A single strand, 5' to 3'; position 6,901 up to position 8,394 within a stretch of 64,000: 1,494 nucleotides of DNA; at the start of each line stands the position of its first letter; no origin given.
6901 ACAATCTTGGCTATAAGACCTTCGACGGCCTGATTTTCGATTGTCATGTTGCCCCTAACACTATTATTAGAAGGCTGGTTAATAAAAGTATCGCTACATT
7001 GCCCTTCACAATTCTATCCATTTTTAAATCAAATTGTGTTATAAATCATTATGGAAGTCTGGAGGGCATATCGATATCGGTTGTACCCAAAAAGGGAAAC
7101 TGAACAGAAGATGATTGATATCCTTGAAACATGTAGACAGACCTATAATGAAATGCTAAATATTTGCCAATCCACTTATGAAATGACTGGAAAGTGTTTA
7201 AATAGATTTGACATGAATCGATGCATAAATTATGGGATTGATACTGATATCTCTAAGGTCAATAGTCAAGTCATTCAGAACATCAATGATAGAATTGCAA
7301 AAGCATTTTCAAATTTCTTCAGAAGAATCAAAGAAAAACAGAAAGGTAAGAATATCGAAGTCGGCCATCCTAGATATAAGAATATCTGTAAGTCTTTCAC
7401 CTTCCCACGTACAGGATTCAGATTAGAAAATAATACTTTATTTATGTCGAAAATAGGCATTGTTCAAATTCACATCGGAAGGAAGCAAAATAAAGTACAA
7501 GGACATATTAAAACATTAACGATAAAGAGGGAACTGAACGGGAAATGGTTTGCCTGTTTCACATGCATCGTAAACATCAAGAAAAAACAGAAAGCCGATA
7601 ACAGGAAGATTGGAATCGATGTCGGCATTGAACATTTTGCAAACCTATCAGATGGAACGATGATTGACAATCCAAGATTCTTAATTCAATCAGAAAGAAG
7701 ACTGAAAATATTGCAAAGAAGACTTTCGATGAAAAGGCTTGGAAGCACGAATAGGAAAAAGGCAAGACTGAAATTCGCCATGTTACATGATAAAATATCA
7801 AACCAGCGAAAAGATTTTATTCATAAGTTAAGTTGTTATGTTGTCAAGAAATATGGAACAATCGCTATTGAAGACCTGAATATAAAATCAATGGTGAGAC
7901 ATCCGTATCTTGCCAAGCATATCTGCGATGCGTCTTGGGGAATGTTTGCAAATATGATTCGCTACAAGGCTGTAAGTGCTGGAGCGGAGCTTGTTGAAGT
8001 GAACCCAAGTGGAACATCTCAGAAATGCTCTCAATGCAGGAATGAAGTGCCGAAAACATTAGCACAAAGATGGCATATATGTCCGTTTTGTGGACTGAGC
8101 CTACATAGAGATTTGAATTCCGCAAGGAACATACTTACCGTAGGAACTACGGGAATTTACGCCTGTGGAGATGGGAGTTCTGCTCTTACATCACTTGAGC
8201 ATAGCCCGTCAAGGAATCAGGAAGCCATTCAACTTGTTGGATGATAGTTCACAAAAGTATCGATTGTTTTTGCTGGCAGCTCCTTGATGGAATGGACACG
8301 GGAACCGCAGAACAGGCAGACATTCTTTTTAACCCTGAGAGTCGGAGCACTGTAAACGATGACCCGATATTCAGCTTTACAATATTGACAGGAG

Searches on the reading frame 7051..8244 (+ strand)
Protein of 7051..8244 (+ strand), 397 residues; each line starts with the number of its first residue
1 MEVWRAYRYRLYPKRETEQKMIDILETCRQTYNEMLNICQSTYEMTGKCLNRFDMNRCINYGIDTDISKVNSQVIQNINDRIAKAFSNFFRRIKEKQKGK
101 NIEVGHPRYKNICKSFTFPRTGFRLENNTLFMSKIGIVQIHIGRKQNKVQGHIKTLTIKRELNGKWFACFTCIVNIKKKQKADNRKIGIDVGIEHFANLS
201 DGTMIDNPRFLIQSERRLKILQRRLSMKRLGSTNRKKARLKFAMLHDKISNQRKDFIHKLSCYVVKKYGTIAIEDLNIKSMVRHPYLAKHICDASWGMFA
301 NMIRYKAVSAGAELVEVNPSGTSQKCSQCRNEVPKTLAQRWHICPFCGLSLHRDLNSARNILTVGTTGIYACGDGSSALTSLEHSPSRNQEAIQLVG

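Call 39: search_protein_families(library=pfam, proteins=[window:7051-8244:+], max_evalue=0.001)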
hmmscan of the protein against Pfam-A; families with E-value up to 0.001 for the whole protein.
window:7051-8244:+ (397 aa): 3 families
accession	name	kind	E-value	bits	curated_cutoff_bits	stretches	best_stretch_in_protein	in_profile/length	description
PF01385.25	OrfB_IS605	-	3.3e-28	98.7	30.5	1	178-283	10-118/120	Probable transposase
PF07282.18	Cas12f1-like_TNB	-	1.9e-21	76.4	26.3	1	296-361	1-60/60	Cas12f1-like, TNB domain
PF12323.14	HTH_OrfB_IS605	-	4.4e-11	42.5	21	1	1-48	1-47/47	Helix-turn-helix domain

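Call 40: search_protein_families(library=phrogs, proteins=[window:7051-8244:+], max_evalue=0.001)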
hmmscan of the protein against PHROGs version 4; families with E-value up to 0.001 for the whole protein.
window:7051-8244:+ (397 aa): 5 families
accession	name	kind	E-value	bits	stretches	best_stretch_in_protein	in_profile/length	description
phrog_506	-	integration and excision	1.3e-104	351.5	1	4-369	7-368/403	transposase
phrog_12300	-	integration and excision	1.7e-51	176.1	1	140-385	15-260/286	transposase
phrog_13964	-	integration and excision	3.7e-39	135.7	1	5-246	3-237/237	transposase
phrog_17087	-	unknown function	1e-30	107.7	1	237-366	2-133/141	-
phrog_16792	-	unknown function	1.3e-05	26.6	1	233-363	28-155/180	-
